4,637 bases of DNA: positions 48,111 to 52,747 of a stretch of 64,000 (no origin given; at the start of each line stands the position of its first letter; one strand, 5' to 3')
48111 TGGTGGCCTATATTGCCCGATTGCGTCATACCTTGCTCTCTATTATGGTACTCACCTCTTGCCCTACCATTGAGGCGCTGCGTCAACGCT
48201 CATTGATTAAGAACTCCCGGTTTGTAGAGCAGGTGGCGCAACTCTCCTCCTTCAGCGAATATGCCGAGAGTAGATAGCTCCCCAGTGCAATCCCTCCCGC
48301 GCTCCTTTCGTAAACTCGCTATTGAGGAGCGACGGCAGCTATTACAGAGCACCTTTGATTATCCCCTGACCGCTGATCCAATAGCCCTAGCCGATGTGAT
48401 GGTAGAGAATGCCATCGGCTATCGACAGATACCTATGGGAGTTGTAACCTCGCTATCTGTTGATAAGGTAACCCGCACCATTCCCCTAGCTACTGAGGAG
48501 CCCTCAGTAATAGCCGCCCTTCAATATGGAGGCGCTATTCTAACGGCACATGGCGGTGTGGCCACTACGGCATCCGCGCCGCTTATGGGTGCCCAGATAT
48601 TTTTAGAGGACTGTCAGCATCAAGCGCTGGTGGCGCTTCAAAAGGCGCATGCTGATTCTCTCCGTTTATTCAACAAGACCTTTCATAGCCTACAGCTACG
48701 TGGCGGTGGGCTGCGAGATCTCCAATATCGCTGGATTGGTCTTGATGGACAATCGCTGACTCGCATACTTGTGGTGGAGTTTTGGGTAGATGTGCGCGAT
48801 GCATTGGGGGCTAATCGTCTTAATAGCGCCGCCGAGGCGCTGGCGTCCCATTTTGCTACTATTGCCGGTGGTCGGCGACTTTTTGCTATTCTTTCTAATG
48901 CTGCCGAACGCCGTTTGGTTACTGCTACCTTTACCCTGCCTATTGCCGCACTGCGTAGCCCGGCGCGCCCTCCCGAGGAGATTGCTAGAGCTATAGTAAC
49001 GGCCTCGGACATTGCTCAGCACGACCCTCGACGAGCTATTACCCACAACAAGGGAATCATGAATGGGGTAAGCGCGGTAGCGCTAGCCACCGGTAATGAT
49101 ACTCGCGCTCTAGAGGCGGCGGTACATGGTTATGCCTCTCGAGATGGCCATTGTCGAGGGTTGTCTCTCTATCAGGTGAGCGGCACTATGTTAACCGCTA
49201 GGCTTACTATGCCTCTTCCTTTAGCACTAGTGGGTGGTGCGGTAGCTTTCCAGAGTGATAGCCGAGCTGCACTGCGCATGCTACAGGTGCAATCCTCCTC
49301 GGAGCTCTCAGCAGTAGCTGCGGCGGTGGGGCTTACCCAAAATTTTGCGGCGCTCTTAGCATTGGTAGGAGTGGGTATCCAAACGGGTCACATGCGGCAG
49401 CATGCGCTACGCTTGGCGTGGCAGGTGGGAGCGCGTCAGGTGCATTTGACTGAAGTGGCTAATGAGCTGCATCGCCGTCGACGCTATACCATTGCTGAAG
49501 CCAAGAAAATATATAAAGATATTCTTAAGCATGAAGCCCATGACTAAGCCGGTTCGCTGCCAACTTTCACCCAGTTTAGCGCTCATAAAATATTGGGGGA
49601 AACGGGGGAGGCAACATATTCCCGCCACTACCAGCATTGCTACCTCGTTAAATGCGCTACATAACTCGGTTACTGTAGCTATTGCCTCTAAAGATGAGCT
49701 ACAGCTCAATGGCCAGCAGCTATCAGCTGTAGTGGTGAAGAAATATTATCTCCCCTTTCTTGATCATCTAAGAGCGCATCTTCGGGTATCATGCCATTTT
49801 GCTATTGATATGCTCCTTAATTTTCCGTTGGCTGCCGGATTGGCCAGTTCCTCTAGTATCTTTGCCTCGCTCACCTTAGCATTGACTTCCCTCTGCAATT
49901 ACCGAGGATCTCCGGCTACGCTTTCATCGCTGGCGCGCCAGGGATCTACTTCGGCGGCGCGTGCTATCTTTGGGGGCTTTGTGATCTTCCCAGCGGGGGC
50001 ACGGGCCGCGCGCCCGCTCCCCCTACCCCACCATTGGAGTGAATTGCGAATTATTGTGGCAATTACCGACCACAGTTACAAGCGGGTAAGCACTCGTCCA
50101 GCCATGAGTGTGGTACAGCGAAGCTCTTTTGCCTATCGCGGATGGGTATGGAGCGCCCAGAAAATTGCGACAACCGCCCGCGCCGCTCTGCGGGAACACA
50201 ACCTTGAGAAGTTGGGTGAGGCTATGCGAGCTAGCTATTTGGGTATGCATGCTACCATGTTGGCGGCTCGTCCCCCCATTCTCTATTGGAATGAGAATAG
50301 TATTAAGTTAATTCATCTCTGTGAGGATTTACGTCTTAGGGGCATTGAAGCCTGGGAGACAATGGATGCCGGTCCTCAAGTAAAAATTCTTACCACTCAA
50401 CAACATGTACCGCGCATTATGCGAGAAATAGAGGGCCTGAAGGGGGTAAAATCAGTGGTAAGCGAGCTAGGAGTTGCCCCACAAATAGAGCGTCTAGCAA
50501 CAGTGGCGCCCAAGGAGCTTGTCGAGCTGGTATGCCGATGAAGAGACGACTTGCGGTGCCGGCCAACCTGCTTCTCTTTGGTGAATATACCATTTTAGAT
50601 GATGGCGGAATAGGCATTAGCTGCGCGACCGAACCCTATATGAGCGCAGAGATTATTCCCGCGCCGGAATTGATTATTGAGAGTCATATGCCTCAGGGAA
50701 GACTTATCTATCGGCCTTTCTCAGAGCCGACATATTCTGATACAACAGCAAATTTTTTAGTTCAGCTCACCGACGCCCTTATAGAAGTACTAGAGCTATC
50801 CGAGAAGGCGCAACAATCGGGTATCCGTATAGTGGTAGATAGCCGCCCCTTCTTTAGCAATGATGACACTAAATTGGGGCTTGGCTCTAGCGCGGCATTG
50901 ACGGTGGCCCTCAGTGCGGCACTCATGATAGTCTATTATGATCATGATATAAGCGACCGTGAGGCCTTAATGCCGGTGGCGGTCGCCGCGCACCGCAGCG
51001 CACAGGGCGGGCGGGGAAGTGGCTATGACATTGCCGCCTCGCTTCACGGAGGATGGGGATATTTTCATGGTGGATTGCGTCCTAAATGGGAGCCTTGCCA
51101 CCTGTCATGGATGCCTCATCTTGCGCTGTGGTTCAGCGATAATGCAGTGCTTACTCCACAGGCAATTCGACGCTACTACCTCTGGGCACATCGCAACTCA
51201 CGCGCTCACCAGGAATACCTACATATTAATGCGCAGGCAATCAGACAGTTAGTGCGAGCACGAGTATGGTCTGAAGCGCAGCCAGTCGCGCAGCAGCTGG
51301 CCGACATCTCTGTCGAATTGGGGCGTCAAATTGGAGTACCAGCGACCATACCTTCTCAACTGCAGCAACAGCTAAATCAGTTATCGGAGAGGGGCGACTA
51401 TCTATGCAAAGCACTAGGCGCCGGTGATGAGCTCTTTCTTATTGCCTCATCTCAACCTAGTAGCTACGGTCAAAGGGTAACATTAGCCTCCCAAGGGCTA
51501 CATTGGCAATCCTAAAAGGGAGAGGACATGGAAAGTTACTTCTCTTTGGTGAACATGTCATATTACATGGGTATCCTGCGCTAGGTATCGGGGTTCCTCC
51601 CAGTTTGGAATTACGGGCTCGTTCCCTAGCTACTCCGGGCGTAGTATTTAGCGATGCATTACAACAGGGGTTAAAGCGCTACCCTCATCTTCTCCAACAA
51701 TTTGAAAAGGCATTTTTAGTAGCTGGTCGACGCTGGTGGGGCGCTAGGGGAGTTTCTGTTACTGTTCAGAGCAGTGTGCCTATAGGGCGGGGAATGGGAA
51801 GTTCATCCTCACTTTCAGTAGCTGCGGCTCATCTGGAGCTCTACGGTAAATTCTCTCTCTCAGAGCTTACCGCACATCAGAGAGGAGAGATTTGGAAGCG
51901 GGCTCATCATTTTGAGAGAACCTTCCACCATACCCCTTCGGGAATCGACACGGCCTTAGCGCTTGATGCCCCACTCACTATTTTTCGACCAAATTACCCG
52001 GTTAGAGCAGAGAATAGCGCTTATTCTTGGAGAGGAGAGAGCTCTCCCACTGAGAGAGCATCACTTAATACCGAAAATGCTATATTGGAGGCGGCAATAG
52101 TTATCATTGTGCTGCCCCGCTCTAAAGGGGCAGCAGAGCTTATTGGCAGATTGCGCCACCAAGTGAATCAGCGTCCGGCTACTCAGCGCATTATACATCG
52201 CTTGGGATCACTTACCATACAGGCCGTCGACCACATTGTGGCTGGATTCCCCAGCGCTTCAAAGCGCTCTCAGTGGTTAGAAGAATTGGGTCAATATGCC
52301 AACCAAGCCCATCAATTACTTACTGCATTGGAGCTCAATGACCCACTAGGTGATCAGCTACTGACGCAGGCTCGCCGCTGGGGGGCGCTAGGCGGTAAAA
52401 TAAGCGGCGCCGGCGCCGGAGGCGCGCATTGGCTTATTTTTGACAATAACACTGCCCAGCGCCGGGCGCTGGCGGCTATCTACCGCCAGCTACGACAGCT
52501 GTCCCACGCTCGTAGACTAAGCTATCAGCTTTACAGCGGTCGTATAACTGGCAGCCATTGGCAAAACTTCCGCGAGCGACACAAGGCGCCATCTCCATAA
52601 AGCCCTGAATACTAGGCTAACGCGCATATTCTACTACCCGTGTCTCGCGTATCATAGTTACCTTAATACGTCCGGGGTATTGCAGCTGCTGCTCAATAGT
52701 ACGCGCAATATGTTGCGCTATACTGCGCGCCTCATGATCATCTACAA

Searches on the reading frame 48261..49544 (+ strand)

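Call 34: search_protein_families(library=pfam, proteins=[window:48261-49544:+], max_evalue=0.00001)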
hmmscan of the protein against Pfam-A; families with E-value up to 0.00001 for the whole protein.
window:48261-49544:+ (428 aa): 1 family
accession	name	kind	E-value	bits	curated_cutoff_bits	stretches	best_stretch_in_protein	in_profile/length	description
PF00368.23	HMG-CoA_red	-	2.6e-81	273.9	27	1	22-382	3-368/368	Hydroxymethylglutaryl-coenzyme A reductase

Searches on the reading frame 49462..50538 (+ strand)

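Call 34: search_protein_families(library=pfam, proteins=[window:49462-50538:+], max_evalue=0.00001)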
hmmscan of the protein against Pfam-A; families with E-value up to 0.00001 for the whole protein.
window:49462-50538:+ (359 aa): 3 families
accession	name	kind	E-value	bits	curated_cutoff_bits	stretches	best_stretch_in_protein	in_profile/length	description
PF22700.2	MVD-like_N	-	1.6e-33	116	27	1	38-181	4-151/157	Diphosphomevalonate decarboxylase-like N-terminal domain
PF18376.6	MDD_C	-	2.3e-10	41.1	23.2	1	197-325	1-132/186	Mevalonate 5-diphosphate decarboxylase C-terminal domain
PF00288.32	GHMP_kinases_N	-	2e-06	28.4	22.3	1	100-164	7-69/87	GHMP kinases N terminal domain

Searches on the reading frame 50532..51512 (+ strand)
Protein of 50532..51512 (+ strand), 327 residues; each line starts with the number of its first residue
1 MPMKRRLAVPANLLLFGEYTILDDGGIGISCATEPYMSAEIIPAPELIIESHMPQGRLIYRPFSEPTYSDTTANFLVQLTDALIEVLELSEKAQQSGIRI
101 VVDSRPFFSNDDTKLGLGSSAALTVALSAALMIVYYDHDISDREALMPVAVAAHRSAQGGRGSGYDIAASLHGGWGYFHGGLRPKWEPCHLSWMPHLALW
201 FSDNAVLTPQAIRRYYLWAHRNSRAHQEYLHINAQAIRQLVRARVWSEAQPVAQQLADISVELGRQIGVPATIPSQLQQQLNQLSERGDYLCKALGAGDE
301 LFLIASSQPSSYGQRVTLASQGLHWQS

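Call 34: search_protein_families(library=pfam, proteins=[window:50532-51512:+], max_evalue=0.00001)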
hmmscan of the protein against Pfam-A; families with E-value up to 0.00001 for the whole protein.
window:50532-51512:+ (327 aa): 1 family
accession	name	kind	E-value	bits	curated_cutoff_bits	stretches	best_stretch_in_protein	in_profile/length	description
PF00288.32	GHMP_kinases_N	-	4.4e-10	40.1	22.3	1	88-174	9-87/87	GHMP kinases N terminal domain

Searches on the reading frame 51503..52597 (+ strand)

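Call 34: search_protein_families(library=pfam, proteins=[window:51503-52597:+], max_evalue=0.00001)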
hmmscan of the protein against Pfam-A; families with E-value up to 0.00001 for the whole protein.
window:51503-52597:+ (365 aa): 2 families
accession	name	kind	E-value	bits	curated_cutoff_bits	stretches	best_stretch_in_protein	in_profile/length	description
PF00288.32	GHMP_kinases_N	-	4.2e-10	40.1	22.3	1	76-152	12-82/87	GHMP kinases N terminal domain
PF08544.19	GHMP_kinases_C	-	1.4e-06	29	21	0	259-329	10-82/85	GHMP kinases C terminal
